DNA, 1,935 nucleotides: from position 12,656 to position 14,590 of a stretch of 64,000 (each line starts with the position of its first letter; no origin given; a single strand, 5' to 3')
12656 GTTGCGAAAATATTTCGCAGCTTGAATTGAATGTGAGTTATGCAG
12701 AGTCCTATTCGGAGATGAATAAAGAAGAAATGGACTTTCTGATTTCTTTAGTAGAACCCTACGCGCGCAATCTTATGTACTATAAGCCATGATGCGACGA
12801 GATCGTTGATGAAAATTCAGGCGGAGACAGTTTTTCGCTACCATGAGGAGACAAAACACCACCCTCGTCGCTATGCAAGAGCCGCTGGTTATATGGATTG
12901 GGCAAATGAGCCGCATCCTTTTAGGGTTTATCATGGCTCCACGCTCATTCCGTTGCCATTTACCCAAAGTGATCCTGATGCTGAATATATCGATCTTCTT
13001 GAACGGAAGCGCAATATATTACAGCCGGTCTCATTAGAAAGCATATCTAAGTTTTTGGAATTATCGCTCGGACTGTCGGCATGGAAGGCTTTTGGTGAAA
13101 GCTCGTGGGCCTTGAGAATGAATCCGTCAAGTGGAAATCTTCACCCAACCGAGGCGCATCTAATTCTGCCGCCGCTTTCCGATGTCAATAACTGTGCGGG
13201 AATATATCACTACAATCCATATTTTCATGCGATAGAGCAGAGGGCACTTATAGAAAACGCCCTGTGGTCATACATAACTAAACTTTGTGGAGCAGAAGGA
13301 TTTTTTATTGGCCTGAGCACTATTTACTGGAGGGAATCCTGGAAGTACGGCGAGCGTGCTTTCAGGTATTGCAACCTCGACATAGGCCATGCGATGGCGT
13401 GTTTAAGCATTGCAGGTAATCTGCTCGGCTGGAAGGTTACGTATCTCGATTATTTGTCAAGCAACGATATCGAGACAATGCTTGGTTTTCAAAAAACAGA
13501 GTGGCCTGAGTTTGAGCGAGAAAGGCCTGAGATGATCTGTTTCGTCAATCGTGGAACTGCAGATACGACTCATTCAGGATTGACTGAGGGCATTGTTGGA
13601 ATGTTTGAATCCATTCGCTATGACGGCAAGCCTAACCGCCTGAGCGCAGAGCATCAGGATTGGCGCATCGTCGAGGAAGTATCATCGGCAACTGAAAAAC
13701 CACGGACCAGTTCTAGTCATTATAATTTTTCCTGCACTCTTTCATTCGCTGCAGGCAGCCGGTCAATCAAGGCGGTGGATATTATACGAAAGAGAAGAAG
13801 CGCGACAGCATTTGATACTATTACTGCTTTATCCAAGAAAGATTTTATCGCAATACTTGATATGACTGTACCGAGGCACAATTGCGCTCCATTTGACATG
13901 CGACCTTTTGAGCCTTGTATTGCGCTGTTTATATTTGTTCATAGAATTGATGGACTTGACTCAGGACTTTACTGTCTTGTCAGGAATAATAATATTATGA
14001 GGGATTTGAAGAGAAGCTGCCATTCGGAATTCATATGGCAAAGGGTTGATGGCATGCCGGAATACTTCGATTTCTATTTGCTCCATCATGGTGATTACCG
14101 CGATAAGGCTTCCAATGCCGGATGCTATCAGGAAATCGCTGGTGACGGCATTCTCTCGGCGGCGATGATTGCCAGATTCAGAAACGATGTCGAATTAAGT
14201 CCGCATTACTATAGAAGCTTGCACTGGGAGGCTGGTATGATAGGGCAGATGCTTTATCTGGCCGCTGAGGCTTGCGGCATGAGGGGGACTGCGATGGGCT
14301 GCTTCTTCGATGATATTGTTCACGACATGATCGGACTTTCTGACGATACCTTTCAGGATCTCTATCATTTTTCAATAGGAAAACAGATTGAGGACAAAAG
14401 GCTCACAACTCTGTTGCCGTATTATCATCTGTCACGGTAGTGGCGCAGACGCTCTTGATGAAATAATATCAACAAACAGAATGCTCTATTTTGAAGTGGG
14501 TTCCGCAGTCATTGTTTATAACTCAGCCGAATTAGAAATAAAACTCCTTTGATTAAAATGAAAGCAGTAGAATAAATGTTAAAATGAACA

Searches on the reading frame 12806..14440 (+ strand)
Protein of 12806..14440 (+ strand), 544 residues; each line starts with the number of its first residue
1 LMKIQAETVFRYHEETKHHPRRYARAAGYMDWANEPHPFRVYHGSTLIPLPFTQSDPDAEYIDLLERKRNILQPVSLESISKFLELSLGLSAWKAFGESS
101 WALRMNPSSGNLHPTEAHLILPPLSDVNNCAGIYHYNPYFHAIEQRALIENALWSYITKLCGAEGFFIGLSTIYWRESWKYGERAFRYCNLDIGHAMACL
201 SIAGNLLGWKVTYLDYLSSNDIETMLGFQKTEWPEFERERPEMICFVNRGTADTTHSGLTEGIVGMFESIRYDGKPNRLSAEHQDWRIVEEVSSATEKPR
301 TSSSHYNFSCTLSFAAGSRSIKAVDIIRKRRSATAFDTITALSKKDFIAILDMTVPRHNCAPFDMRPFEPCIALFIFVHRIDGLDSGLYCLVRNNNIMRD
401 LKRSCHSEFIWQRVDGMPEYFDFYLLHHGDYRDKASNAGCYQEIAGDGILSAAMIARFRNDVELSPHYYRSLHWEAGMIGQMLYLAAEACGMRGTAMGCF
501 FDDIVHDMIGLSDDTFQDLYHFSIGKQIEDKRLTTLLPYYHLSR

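Call 78: search_protein_families(library=ncbifam, proteins=[window:12806-14440:+], max_evalue=0.00001)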
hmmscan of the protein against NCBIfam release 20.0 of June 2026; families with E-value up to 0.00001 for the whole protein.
window:12806-14440:+ (544 aa): 2 families
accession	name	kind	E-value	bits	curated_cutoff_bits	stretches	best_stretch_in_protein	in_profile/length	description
TIGR03605.1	antibiot_sagB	domain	7.3e-28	97.2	78.4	1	77-231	2-161/173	SagB family peptide dehydrogenase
TIGR04511.1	SagB_rel_DH_2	exception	3.7e-18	65.7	240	1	69-229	185-354/380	putative peptide maturation dehydrogenase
